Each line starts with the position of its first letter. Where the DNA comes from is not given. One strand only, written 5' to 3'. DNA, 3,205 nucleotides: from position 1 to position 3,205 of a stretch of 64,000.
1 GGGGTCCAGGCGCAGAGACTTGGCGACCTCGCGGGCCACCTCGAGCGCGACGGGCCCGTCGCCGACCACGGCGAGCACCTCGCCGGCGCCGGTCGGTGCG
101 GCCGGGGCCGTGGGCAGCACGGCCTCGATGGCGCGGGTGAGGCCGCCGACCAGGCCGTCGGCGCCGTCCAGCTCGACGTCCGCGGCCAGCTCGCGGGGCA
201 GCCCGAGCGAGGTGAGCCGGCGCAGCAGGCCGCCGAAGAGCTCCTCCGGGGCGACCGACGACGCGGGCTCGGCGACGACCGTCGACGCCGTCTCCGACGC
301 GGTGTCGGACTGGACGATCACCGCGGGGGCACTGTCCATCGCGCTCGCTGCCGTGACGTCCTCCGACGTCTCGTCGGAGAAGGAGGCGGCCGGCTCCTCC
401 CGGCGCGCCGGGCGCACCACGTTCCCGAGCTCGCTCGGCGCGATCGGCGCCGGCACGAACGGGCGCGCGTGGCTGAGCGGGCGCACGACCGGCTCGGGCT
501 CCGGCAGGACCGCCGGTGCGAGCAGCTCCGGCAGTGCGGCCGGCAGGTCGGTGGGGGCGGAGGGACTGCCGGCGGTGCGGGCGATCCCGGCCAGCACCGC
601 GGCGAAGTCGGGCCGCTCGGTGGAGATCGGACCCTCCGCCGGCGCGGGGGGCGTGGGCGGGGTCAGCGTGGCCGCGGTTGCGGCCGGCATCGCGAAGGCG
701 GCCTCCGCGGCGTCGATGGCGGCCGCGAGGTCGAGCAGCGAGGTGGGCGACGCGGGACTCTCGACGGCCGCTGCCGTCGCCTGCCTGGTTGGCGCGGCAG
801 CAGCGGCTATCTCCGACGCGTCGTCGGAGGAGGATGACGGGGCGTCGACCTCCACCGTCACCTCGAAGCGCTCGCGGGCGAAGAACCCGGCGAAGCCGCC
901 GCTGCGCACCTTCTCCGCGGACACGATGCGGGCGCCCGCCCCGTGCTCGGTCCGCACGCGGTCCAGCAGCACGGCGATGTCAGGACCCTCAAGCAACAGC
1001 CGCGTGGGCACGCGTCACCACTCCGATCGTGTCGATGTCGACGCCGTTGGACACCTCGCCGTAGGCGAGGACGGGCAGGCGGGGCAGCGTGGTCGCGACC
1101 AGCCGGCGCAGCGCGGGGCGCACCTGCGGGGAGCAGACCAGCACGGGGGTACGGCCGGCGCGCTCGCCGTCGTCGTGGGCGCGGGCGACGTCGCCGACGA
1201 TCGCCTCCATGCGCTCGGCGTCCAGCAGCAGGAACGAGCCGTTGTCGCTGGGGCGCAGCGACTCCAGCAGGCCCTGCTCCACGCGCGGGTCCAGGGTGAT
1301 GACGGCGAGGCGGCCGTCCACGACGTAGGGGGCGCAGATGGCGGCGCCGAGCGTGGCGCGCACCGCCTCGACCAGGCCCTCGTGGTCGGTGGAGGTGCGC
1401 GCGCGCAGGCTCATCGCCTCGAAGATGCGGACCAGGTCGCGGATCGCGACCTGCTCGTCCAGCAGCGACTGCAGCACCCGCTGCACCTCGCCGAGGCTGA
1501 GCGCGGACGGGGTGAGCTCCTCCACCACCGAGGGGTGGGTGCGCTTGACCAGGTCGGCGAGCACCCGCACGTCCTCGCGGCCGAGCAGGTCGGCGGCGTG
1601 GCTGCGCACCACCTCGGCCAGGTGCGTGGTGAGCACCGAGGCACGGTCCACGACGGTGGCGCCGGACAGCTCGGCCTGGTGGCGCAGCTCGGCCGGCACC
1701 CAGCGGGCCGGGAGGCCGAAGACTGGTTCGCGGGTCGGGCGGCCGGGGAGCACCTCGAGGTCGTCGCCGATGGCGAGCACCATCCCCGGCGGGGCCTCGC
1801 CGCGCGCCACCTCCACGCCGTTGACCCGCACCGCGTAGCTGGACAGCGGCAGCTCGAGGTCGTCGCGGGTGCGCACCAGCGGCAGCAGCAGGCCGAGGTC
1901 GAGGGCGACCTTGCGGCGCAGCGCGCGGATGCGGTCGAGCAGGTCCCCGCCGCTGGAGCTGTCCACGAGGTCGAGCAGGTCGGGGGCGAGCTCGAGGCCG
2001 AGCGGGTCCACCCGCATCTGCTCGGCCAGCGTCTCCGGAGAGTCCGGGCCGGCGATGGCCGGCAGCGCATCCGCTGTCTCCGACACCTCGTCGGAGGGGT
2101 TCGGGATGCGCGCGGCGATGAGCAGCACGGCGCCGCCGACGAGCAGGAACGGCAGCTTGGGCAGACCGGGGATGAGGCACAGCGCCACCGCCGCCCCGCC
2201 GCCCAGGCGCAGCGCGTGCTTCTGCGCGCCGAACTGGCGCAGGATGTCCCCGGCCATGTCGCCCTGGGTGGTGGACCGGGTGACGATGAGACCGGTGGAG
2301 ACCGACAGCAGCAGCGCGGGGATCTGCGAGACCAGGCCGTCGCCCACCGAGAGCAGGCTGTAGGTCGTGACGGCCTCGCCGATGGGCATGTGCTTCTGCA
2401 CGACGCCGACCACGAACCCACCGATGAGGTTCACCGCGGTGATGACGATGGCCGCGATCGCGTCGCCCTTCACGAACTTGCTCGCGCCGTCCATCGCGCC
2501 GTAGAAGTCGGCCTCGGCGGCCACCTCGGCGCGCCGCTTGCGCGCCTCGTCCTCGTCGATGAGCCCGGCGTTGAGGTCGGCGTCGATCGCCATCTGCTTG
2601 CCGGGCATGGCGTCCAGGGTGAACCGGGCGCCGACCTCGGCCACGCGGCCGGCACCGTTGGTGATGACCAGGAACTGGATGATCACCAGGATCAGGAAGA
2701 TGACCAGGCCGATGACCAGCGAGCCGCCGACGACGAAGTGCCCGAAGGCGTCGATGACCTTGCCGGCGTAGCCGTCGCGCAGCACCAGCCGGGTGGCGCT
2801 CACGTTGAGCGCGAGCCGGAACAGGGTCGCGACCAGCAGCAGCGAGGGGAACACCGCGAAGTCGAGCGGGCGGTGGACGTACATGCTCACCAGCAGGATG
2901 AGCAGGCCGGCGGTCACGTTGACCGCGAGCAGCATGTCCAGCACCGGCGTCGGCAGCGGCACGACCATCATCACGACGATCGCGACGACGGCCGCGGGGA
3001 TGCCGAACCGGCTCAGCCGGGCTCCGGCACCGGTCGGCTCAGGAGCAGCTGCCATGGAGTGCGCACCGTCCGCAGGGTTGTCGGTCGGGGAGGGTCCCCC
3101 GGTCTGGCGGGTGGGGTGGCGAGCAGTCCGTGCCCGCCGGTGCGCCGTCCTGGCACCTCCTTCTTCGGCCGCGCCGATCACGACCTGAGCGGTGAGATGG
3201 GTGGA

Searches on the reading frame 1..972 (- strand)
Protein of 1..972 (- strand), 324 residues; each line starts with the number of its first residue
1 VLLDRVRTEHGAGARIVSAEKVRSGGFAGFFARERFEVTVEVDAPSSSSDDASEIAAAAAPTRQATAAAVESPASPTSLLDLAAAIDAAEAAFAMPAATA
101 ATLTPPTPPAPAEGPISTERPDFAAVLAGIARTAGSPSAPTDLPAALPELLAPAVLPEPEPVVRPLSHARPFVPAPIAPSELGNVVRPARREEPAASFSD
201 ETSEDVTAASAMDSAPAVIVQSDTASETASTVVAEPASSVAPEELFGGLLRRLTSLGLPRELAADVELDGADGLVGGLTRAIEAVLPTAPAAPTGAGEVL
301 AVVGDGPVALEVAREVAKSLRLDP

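Call 35: search_protein_families(library=pfam, proteins=[window:1-972:-], max_evalue=0.01)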
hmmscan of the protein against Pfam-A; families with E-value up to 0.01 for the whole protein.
window:1-972:- (324 aa): 0 families

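Call 39: search_protein_families(library=ncbifam, proteins=[window:1-972:-], max_evalue=0.01)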
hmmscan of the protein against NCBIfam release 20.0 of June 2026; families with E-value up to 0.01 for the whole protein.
window:1-972:- (324 aa): 1 family
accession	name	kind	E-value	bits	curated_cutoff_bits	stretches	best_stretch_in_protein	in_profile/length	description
TIGR03499.1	FlhF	equivalog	7.9e-08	32.6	174.15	1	3-94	15-105/286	flagellar biosynthesis GTPase FlhF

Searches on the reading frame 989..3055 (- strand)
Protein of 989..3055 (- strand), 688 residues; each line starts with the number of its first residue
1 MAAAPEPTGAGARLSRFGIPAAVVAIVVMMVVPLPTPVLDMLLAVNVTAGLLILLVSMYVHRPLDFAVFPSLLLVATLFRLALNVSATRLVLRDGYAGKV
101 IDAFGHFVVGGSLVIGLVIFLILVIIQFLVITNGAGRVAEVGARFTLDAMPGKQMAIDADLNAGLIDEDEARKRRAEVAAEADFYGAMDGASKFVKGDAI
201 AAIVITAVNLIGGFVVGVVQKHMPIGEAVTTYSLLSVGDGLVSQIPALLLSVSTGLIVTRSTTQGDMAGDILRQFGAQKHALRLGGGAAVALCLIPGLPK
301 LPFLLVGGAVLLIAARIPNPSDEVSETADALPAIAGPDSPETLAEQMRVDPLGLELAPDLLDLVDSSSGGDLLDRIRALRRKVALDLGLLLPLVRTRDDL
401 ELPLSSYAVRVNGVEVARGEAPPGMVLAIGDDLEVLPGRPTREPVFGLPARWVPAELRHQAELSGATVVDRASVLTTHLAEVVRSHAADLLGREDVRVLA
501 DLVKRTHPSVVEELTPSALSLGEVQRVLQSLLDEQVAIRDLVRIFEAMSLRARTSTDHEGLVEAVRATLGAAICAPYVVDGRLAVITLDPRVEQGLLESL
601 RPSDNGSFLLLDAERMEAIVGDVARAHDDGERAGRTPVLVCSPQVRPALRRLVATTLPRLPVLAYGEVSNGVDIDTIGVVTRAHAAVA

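Call 35: search_protein_families(library=pfam, proteins=[window:989-3055:-], max_evalue=0.01)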
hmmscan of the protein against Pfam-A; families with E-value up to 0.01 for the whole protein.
window:989-3055:- (688 aa): 1 family
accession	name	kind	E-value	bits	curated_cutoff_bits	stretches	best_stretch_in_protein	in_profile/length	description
PF00771.25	FHIPEP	-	2.3e-254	846.3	29.1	1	26-671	1-655/657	FHIPEP family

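Call 36: find_related_loci(query=window:989-3055:-, collection=metagenome_contigs, flank=10000)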
Query window:989-3055:- (688 aa) in metagenome_contigs; peptide patterns used: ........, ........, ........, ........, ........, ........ (x = any residue, [..] = any of these).
600 stretches matched a pattern (row limit reached: there are more); 590 encode a relative of the query (tblastn E <= 1e-3); the best 80 are kept; 80 distinct loci.
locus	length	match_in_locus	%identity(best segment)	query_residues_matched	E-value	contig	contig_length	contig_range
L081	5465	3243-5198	66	40-687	0e+0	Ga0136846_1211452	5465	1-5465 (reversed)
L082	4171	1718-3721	67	13-681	0e+0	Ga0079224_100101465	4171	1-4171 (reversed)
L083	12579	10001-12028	64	13-685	0e+0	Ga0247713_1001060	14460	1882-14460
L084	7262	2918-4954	56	6-680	0e+0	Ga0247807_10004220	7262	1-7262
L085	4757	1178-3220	55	5-680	0e+0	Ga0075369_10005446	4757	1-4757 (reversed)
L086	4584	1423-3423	55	14-680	0e+0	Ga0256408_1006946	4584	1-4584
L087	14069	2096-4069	52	35-681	0e+0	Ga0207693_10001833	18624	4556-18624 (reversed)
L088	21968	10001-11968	48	29-681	0e+0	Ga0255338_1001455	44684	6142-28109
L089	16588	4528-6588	46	2-680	0e+0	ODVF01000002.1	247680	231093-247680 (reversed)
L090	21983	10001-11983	47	27-681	0e+0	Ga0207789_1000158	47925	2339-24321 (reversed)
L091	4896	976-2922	51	33-681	0e+0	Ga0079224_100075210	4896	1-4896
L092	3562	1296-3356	45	1-680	0e+0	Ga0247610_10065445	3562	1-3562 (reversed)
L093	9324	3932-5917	51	35-681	0e+0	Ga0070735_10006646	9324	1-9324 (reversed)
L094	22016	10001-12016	44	13-681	0e+0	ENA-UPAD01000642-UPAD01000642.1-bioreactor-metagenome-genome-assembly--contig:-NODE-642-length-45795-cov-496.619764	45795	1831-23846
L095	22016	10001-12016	50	9-680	0e+0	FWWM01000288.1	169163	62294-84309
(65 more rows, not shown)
